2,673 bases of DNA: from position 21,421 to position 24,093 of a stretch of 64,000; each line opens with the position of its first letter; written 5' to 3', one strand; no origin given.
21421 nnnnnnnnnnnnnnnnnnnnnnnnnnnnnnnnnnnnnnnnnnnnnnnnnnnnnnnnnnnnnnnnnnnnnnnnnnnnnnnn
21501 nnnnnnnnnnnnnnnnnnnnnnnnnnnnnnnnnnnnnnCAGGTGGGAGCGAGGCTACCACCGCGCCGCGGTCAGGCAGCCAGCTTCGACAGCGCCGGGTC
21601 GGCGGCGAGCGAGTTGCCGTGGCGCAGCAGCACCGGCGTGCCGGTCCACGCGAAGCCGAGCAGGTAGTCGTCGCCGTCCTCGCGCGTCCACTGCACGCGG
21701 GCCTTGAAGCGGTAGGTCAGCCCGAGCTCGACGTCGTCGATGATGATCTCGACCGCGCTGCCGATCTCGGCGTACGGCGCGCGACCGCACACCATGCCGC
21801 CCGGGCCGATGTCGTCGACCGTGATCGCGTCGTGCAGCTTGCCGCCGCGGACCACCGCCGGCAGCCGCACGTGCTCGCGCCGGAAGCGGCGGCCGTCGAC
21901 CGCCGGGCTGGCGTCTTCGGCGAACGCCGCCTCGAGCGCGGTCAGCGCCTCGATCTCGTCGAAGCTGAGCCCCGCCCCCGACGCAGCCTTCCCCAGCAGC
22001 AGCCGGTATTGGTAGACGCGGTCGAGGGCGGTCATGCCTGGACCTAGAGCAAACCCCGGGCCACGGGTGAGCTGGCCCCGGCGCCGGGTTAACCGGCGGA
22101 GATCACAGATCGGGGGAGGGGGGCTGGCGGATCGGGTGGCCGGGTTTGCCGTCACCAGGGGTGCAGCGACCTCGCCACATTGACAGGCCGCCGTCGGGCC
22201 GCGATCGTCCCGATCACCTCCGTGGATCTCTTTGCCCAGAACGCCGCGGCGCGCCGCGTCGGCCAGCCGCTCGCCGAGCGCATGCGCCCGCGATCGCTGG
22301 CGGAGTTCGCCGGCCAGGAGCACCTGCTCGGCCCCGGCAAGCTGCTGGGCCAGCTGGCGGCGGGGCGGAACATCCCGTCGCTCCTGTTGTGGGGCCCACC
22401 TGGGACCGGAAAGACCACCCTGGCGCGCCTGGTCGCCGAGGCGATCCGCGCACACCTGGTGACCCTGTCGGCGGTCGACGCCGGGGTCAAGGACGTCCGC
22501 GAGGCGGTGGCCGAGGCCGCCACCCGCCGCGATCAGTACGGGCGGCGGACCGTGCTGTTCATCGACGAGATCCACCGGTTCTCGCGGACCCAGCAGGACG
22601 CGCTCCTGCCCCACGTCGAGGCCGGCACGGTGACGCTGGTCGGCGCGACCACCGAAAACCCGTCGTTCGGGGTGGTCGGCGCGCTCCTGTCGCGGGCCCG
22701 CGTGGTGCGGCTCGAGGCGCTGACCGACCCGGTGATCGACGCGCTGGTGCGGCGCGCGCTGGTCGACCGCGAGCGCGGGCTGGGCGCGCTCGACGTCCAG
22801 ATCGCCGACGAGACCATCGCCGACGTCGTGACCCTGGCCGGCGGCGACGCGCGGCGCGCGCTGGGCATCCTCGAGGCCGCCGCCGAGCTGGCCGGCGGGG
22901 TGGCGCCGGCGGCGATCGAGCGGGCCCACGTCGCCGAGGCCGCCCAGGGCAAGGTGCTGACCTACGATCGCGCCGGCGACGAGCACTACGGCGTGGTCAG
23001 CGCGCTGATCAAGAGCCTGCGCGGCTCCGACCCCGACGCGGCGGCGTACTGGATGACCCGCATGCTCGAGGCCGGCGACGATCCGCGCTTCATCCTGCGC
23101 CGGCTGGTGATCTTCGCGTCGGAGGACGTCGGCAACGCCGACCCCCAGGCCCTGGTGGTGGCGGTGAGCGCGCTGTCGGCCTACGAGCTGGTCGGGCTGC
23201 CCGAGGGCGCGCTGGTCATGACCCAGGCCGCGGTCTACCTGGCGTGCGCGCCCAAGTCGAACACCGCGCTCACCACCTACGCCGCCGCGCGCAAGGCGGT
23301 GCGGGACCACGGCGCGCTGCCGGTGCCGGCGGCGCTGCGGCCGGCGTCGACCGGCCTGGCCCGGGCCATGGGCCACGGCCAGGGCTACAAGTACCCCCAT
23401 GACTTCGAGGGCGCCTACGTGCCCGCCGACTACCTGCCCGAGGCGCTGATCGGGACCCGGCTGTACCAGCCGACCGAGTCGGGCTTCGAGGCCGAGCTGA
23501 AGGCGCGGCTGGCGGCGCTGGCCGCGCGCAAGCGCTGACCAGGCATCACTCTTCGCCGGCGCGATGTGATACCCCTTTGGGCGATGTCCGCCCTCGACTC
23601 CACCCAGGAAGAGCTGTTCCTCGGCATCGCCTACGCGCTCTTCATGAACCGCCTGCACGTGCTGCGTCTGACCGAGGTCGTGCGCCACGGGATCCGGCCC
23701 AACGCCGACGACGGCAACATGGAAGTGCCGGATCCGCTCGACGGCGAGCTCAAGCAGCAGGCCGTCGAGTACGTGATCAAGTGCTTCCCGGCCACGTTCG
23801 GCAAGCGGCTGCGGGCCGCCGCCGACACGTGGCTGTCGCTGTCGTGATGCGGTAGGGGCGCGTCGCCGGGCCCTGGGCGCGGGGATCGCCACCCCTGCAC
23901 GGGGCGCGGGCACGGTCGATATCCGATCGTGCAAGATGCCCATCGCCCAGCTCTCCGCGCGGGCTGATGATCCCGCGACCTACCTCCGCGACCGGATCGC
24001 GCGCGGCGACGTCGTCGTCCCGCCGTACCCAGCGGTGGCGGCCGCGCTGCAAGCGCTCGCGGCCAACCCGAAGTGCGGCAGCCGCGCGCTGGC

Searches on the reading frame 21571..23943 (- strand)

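Call 10: search_protein_families(library=pfam, proteins=[window:21571-23943:-])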
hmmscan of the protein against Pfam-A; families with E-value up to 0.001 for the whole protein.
window:21571-23943:- (790 aa): 1 family
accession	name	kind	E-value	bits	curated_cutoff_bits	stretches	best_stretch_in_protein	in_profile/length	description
PF07238.19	PilZ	-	0.00048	20.9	22.5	0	685-768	3-87/102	PilZ domain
